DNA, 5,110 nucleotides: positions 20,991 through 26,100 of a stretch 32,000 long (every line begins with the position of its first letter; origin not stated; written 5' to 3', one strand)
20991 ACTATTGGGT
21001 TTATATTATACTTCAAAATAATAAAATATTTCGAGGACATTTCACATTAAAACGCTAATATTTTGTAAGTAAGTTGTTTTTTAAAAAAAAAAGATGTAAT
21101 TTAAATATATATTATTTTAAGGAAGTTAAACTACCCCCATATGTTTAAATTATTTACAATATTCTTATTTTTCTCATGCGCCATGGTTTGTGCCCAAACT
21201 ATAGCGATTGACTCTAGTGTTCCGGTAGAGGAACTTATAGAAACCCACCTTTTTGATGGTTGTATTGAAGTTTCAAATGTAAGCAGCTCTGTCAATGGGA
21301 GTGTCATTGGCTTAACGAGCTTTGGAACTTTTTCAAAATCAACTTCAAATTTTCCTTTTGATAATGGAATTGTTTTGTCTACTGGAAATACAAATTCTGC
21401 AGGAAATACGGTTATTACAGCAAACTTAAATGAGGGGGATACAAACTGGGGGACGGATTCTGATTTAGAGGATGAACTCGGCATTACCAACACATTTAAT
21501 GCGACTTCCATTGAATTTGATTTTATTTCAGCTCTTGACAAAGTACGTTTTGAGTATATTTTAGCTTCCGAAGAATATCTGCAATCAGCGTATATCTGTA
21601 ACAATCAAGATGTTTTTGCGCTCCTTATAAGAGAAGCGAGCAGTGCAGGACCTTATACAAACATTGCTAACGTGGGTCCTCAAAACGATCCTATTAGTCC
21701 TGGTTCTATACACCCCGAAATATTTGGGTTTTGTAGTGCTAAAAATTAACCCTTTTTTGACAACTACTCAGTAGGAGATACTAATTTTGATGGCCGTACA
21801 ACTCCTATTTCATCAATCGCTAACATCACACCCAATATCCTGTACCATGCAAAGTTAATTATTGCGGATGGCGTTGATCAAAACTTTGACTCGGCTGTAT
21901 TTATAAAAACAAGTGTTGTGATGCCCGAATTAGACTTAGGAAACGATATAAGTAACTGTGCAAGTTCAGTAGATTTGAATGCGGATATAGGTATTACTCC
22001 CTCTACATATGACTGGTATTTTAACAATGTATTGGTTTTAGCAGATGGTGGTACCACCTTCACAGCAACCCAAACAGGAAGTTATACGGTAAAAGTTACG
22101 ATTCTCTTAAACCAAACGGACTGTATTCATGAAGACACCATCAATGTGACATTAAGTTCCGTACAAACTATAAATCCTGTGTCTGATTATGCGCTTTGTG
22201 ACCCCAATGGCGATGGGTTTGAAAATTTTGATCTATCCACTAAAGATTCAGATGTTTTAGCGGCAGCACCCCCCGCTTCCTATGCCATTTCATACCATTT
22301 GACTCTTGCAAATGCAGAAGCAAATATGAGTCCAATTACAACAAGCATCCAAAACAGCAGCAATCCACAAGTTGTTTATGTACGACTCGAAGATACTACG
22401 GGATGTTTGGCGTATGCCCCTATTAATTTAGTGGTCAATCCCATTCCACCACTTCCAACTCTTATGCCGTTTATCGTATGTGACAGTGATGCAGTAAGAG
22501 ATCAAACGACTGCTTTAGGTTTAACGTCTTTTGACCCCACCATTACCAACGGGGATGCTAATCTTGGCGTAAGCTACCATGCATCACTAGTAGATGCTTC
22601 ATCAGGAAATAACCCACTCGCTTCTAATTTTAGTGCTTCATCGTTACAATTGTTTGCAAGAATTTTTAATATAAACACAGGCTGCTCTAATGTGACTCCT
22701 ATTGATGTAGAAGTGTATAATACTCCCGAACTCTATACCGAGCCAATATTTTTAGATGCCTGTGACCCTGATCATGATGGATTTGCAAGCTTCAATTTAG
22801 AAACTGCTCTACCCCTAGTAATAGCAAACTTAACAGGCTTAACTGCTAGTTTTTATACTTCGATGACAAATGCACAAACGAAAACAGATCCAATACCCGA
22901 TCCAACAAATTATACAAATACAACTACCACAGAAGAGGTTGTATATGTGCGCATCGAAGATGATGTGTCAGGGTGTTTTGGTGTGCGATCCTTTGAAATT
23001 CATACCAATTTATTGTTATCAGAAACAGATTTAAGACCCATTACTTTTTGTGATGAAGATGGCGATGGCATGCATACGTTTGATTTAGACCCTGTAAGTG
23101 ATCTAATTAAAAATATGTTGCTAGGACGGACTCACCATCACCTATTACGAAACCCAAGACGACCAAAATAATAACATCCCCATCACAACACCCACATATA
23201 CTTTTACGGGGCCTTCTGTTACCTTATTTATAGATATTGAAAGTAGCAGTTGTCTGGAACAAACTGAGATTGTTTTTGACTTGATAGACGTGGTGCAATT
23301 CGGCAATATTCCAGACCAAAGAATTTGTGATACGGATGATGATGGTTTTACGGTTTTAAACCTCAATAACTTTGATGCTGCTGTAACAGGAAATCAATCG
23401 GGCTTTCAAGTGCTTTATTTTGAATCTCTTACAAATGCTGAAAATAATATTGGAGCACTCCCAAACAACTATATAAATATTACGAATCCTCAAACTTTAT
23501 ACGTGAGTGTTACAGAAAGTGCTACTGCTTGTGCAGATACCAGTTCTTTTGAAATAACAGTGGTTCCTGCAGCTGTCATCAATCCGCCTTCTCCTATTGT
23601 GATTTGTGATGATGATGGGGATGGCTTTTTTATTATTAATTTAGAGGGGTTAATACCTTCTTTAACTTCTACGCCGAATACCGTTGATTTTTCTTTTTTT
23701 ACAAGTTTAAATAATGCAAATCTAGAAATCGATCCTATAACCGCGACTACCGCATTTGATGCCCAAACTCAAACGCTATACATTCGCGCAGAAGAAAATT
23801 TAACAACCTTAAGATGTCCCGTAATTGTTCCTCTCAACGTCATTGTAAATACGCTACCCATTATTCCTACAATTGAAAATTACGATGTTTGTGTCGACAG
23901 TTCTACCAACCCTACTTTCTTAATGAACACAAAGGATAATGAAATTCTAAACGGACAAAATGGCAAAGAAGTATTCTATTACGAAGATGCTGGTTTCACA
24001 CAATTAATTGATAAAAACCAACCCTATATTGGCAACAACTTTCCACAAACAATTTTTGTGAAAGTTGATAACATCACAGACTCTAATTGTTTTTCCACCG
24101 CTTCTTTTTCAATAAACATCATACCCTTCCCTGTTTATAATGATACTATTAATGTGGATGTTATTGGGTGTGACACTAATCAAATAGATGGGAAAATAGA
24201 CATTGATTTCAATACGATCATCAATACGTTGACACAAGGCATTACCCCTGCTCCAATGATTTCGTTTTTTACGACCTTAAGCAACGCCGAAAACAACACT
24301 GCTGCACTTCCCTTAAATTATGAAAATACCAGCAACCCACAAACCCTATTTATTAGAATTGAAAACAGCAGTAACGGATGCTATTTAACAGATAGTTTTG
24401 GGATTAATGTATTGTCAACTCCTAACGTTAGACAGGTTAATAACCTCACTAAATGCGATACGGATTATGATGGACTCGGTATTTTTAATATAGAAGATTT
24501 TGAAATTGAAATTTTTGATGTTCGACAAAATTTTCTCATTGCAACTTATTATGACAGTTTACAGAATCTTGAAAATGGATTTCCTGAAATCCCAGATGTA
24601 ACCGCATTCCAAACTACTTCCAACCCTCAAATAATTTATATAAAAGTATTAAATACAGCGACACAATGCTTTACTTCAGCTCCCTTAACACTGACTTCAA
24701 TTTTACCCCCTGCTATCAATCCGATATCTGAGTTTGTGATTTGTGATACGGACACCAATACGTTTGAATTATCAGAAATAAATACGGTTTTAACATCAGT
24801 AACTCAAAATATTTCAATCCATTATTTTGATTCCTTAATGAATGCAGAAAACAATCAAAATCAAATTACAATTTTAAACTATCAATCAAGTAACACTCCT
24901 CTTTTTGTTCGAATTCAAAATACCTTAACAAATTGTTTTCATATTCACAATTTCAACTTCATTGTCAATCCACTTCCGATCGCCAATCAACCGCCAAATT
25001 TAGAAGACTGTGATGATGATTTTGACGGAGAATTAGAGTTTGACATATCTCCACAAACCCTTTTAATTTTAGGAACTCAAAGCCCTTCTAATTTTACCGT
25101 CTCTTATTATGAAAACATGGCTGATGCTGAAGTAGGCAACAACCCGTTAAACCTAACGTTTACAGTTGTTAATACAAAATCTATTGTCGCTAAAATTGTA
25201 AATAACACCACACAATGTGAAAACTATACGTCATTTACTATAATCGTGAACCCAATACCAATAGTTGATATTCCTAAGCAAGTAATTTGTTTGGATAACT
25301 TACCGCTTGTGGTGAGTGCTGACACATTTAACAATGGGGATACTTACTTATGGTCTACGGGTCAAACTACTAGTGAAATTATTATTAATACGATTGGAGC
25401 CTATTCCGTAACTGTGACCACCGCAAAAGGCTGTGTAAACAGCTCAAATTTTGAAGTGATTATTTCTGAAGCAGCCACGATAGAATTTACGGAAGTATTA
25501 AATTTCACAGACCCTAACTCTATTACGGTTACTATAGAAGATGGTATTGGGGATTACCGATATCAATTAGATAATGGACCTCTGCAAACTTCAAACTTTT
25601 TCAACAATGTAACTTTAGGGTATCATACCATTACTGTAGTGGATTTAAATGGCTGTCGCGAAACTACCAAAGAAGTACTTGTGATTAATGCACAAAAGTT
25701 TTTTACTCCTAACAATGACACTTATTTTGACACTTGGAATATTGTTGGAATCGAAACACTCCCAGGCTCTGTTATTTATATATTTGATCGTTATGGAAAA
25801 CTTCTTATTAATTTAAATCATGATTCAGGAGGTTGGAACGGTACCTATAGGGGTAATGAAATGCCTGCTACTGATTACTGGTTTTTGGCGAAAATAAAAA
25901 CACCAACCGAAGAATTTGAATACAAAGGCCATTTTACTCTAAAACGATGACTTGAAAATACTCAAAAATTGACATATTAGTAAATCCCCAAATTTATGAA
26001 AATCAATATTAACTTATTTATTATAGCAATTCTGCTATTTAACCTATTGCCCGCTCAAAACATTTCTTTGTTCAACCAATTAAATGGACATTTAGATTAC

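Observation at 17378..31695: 14-kb array of T9SS type B cargo genes built from ~23 copies of one Cys-bracketed DxDxDG module that I cannot name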

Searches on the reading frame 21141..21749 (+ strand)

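Call 4: search_protein_families(library=pfam, proteins=[window:21141-21749:+], max_evalue=0.1)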
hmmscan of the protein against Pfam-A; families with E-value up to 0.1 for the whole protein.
window:21141-21749:+ (202 aa): 0 families

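Call 5: search_protein_families(library=ncbifam, proteins=[window:21141-21749:+], max_evalue=0.1)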
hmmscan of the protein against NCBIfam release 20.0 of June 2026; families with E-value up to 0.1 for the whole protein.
window:21141-21749:+ (202 aa): 1 family
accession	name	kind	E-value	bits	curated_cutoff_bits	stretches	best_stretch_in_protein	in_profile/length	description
NF038133.1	choice_anch_L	domain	4e-26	91.8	27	1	33-190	3-148/219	choice-of-anchor L domain-containing protein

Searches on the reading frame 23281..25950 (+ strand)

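Call 4: search_protein_families(library=pfam, proteins=[window:23281-25950:+], max_evalue=0.1)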
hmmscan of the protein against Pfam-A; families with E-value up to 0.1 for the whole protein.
window:23281-25950:+ (889 aa): 1 family
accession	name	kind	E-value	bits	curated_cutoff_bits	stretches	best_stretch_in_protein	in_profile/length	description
PF13585.12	CHU_C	-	8.5e-12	45.5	27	1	804-886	3-85/86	CHU_C Type IX secretion signal domain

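Call 5: search_protein_families(library=ncbifam, proteins=[window:23281-25950:+], max_evalue=0.1)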
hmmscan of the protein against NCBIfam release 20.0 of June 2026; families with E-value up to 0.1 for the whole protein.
window:23281-25950:+ (889 aa): 1 family
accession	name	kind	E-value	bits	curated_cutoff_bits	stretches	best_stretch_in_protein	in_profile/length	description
TIGR04131.1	Bac_Flav_CTERM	domain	5e-31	106.7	35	1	802-889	1-85/85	T9SS type B sorting domain-containing protein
